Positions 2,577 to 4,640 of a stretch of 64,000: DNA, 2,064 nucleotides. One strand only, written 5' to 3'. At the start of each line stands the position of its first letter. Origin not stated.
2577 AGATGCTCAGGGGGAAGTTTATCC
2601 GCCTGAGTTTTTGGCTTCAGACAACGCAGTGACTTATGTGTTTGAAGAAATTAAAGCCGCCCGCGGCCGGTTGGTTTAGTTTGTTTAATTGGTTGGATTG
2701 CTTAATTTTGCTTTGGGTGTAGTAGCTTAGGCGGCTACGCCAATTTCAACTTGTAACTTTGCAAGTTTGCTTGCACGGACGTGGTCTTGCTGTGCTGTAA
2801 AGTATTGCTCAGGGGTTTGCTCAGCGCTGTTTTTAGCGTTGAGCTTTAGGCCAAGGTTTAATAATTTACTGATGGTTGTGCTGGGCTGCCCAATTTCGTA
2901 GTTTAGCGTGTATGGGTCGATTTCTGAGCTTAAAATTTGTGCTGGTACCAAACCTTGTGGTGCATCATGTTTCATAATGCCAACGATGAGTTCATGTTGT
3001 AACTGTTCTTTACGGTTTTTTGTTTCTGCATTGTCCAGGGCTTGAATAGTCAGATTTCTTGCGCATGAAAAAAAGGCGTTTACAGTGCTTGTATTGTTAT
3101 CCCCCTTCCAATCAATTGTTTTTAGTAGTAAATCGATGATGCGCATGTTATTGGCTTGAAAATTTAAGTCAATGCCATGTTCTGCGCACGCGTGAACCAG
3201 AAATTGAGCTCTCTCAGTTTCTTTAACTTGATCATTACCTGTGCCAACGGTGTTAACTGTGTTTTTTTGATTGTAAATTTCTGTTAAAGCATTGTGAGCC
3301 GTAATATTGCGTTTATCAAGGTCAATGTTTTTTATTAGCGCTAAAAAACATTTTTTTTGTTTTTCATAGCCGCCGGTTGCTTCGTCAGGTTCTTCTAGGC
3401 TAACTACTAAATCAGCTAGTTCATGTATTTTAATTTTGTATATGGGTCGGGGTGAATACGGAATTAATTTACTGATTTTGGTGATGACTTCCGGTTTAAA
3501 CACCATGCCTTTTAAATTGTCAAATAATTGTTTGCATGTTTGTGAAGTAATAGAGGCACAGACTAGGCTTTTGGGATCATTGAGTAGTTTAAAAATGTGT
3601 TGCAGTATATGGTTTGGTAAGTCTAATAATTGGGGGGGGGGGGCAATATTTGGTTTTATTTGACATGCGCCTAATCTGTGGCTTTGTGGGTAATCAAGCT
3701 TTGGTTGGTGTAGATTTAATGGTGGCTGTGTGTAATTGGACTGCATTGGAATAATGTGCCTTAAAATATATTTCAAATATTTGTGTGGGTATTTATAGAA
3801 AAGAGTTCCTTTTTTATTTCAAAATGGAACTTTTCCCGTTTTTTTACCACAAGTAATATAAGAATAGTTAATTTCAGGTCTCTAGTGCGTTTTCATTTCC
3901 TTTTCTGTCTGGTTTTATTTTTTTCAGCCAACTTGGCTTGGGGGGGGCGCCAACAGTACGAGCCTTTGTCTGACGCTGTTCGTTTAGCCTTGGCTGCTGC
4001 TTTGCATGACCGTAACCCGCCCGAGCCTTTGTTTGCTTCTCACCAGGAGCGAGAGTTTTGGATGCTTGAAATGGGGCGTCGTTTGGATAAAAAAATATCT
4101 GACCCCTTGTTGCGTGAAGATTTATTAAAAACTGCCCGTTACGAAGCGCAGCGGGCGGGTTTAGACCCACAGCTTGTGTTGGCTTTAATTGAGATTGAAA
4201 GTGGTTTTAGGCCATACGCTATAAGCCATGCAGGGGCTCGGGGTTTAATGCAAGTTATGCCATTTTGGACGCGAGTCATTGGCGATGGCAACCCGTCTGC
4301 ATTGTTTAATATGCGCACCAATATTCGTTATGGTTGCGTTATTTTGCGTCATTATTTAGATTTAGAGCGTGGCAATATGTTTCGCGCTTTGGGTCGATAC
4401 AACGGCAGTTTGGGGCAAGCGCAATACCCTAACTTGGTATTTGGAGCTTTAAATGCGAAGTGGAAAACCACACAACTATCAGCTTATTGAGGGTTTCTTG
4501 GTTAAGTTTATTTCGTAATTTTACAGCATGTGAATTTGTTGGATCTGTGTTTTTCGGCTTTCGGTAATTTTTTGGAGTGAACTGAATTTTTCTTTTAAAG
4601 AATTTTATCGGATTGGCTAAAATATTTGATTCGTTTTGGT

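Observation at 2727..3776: Eukaryotic-type F-box-like protein in a betaproteobacterial chromosome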

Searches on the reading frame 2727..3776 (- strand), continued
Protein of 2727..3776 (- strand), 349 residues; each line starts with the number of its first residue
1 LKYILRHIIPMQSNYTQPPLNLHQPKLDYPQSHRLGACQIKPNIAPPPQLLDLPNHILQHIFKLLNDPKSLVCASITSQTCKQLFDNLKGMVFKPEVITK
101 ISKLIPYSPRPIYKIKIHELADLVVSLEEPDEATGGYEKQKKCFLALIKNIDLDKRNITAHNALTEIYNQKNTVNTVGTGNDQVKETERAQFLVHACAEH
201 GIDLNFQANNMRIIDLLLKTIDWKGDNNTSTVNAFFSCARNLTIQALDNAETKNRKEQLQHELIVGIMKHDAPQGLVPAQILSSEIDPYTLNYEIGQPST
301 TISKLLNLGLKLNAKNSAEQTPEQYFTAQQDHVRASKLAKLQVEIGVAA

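Call 50: search_protein_families(library=phrogs, proteins=[window:2727-3746:-, P0002], max_evalue=1)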
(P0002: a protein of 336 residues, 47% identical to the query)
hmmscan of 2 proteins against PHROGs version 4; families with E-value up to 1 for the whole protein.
window:2727-3746:- (339 aa): 1 family
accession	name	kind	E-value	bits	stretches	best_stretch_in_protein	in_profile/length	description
phrog_27740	-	unknown function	0.042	14.2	1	192-295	47-146/287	-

P0002 (336 aa): 1 family
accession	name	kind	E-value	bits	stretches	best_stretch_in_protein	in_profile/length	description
phrog_6871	-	unknown function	0.12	13.7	1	120-175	11-63/95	-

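Call 61: find_encoding_contigs(protein=window:2727-3746:-, flank=10000, max_places=6)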
Protein window:2727-3746:- (339 aa): no gene with exactly this product is on record in the collection.

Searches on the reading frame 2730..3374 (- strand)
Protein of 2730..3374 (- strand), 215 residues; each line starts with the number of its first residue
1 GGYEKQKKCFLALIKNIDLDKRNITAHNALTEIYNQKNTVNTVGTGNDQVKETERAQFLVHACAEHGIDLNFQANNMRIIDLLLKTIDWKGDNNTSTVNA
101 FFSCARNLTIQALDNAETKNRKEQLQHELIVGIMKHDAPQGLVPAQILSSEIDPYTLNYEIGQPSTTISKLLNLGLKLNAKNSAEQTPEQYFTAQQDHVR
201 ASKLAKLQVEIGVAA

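Call 31: search_protein_families(library=pfam, proteins=[window:2730-3374:-], max_evalue=10)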
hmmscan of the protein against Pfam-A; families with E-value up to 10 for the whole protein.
seq(215 aa): 1 family
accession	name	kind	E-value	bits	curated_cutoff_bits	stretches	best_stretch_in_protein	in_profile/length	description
PF16509.11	KORA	-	0.14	12.8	26.7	1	9-56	5-53/84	TrfB plasmid transcriptional repressor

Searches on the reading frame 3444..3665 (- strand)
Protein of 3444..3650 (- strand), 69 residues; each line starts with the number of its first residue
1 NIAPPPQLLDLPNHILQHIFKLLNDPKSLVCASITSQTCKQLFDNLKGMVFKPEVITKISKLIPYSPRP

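Call 30: search_solved_structures(query=window:3465-3650:-, max_evalue=10, show_alignments=5)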
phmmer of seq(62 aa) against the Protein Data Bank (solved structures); distinct sequences matched with E-value up to 10: 6.
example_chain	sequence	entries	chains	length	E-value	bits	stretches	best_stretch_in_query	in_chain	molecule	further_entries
6een_A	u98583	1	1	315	8.2e-07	32.6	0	39-58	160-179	Designer Pentatricopeptide Protein dPPR10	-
6een_B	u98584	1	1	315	2.8e-06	30.9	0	39-57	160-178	Designer Pentatricopeptide Protein dPPR10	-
6een_C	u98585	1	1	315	0.00018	25.3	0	39-58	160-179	Designer Pentatricopeptide Protein dPPR10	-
6een_D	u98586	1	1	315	0.00034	24.4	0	39-57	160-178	Designer Pentatricopeptide Protein dPPR10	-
4ozs_A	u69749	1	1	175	0.022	18.7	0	38-57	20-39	Alpha solenoid protein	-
9k8e_A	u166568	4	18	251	0.97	13.6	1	9-41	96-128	Cage-t32-Zn1-HEHE-35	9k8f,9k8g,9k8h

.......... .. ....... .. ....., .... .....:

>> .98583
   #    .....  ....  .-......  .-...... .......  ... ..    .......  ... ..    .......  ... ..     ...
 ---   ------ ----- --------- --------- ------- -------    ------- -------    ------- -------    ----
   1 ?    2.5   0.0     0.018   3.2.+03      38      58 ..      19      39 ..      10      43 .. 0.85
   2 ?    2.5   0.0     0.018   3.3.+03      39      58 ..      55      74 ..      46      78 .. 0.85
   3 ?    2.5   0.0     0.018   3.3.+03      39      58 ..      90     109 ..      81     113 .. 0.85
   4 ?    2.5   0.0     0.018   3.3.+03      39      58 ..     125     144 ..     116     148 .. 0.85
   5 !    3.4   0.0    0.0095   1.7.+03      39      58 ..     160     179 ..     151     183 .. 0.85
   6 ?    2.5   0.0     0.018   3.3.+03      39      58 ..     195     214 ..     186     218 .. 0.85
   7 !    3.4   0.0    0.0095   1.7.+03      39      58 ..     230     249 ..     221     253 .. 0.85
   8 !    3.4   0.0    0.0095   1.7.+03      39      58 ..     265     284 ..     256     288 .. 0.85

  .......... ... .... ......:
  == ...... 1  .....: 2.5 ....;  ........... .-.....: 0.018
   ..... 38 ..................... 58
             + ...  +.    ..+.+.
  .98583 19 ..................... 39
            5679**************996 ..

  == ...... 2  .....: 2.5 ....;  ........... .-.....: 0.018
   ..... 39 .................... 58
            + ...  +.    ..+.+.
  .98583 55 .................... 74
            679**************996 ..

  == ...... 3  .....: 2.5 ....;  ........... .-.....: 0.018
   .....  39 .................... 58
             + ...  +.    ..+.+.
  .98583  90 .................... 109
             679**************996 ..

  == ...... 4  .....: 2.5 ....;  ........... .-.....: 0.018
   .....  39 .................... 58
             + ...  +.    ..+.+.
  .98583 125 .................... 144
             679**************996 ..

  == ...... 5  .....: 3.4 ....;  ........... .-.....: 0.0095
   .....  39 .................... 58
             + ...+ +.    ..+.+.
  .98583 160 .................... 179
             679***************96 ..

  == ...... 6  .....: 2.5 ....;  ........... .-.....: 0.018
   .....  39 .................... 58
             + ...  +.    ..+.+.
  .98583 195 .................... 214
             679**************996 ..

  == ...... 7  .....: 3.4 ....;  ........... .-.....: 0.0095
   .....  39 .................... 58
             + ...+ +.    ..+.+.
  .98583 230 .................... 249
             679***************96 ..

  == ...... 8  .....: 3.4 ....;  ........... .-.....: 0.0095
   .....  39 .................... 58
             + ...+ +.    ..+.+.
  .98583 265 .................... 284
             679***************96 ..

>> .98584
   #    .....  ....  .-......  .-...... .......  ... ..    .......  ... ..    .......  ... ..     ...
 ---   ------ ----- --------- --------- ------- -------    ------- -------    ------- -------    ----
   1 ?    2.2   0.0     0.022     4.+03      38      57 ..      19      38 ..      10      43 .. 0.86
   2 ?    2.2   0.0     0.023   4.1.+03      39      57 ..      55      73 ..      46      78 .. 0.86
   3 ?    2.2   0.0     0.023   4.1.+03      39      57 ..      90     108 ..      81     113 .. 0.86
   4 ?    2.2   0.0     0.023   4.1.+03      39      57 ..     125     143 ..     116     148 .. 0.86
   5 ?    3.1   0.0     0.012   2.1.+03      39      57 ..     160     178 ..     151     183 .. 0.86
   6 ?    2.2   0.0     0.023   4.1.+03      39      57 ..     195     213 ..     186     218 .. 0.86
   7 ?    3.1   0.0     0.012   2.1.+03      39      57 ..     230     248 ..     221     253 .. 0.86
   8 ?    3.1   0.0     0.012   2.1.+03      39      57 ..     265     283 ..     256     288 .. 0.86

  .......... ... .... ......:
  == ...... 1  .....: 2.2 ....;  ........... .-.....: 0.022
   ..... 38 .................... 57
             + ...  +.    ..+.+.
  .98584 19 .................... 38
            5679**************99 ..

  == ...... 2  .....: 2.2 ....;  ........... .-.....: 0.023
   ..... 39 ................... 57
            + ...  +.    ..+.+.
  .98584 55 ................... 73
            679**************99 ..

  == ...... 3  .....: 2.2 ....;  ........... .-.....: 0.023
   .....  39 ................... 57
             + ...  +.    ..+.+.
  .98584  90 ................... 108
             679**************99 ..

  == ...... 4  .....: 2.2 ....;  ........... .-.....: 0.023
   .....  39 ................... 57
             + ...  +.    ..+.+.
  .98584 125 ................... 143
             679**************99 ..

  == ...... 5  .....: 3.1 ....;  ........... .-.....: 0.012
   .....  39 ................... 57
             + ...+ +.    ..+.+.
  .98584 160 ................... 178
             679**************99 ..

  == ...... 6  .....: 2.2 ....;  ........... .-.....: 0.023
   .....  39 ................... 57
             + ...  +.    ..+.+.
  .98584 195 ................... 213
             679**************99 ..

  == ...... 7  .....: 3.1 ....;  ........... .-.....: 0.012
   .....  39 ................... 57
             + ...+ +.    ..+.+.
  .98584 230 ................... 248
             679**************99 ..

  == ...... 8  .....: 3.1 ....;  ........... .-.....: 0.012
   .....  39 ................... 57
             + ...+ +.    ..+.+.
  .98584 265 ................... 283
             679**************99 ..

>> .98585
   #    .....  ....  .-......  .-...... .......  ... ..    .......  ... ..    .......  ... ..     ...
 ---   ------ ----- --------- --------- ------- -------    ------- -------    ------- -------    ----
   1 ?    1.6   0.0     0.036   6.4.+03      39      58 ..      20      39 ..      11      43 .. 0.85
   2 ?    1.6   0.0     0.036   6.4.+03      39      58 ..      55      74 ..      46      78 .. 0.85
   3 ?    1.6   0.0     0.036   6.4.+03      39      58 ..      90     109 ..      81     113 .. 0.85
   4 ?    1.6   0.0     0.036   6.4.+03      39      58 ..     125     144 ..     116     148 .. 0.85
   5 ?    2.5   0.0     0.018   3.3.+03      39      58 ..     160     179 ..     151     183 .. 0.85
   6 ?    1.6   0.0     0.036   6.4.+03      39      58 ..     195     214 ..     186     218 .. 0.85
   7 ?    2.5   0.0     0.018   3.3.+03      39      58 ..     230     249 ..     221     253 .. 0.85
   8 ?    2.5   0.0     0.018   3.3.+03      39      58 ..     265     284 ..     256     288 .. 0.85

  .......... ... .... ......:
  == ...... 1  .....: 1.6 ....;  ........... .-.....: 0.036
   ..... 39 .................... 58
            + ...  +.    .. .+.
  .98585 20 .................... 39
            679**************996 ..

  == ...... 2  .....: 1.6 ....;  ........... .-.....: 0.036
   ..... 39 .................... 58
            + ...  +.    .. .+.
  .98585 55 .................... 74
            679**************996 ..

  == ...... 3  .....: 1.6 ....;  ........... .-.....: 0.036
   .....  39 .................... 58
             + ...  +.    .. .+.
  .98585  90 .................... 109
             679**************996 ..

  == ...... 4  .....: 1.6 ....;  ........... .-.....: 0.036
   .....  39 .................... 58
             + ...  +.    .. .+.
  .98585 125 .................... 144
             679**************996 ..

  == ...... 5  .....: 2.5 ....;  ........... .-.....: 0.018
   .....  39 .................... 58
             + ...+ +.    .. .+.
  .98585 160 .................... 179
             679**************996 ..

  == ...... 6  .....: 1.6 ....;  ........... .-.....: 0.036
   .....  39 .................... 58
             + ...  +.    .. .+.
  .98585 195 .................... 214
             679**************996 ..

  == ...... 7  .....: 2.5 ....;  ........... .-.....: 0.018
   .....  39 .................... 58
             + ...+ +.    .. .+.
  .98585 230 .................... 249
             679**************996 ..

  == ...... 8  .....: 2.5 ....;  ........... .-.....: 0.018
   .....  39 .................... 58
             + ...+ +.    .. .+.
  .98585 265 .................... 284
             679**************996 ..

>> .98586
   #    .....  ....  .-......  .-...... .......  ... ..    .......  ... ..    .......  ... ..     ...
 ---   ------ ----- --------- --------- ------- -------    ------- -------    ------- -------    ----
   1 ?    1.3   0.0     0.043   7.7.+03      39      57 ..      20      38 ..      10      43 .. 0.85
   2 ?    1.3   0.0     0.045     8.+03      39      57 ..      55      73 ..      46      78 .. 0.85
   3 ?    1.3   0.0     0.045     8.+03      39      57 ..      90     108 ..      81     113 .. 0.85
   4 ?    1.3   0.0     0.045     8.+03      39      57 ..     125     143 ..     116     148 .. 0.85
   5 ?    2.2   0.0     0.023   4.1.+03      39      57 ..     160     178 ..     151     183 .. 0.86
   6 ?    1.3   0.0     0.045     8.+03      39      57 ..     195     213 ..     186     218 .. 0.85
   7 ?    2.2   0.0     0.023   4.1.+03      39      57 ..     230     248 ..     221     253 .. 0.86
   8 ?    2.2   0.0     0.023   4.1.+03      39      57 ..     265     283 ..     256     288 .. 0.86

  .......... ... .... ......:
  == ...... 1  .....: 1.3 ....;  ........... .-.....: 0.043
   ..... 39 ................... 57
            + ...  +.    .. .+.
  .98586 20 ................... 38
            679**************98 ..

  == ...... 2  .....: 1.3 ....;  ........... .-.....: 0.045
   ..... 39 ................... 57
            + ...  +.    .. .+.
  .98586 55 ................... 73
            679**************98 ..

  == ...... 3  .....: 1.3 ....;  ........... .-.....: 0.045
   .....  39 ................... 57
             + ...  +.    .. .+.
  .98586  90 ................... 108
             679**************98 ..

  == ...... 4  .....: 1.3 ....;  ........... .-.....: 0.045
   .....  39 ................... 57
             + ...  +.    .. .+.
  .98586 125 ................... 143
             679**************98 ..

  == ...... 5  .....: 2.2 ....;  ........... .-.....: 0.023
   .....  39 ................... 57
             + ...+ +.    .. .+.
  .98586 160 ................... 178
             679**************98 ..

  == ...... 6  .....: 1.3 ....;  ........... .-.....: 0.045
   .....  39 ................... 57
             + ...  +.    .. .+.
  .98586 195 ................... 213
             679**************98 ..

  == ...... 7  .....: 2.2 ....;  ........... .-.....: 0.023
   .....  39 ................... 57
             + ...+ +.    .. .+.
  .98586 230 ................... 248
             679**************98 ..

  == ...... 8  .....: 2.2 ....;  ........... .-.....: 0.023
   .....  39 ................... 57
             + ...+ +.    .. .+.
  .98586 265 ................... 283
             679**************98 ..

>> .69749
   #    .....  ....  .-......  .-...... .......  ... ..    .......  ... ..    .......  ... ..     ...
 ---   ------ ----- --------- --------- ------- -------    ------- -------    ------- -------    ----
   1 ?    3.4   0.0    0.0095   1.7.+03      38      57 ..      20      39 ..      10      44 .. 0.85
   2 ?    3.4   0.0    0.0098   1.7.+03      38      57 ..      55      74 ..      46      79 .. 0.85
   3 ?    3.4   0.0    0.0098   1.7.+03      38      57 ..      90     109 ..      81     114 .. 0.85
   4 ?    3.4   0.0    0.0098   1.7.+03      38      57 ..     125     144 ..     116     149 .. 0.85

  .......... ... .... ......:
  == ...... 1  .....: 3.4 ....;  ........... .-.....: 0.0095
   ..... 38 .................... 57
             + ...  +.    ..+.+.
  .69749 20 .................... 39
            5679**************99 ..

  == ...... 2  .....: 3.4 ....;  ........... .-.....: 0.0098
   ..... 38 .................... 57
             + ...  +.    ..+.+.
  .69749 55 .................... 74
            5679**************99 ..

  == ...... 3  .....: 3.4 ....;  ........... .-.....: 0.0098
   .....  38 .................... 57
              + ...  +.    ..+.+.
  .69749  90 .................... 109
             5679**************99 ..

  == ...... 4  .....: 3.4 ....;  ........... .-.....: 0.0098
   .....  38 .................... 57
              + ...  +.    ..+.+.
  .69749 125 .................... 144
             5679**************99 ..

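Call 44: search_protein_families(library=pfam, proteins=[window:3444-3650:-], max_evalue=10)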
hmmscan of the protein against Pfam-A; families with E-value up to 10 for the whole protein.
seq(69 aa): 7 families
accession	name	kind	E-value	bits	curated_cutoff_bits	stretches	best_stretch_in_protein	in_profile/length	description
PF12937.12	F-box-like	-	2.7e-07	30.7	24.3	1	9-42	2-31/47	F-box-like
PF00646.38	F-box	-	3.4e-06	27.2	20.5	1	8-47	1-39/43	F-box domain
PF06817.19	RVT_thumb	-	0.0072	16.6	27.6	2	7-28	29-50/66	Reverse transcriptase thumb domain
PF15966.10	F-box_4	-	0.028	14.7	32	1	7-50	4-49/116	F-box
PF13013.11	F-box-like_2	-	0.032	14.7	21.6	1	7-61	21-75/107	F-box-like domain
PF07791.16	Imm11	-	0.18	11.6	22.1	1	17-52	157-190/194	Immunity protein family (Imm11)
PF16544.10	STAR_dimer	-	0.34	10.9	26.3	1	7-25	18-35/53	Homodimerisation region of STAR domain protein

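Call 53: find_homologous_proteins(query=A2, max_evalue=10)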
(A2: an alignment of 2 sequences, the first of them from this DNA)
Query A2 (2 sequences): no candidate shares three 5-residue words with the query. No homologue found.

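Call 62: predict_structure(alignment_id=A2)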
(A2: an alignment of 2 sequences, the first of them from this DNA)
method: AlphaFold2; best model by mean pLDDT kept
length: 74 residues; sequences in the alignment: 2
mean_pLDDT: 54.5   pTM: 0.26
mean pLDDT of the five models: 54.5, 47.5, 47.3, 44.8, 41.9
residues with pLDDT >= 90: 0; 70-90: 1; 50-70: 51; < 50: 22
segments of 3 or more residues with pLDDT < 50: 1-16, 33-36
pLDDT, mean of each block of 10 residues (from residue 1): 39 47 56 50 66 62 63 50
secondary structure, 60 per line:
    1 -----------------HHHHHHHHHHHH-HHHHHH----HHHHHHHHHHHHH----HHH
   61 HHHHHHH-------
elements in order: H18-29 H31-36 H41-53 H58-67

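Call 64: fold_search(model_id=the predicted structure, library=pdb)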
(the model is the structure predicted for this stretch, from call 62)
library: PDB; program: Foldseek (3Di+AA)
matches with E <= 10: 0; with E <= 0.001: 0
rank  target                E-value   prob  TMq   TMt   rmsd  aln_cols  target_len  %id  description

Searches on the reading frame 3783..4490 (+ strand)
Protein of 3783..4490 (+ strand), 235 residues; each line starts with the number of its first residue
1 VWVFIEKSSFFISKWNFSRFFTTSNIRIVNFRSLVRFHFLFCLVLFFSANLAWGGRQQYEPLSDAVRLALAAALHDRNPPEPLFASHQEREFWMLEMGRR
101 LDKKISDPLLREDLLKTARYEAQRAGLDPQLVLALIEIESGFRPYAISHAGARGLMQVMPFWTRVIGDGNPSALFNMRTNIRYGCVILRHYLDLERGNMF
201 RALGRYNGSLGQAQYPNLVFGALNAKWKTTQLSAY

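Call 3: search_protein_families(library=pfam, proteins=[window:3783-4490:+], max_evalue=10)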
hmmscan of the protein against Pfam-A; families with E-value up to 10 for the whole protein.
window:3783-4490:+ (235 aa): 1 family
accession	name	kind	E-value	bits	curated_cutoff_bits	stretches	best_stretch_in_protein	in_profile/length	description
PF01464.25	SLT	-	7.5e-18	64.6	21.3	1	119-212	4-100/117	Transglycosylase SLT domain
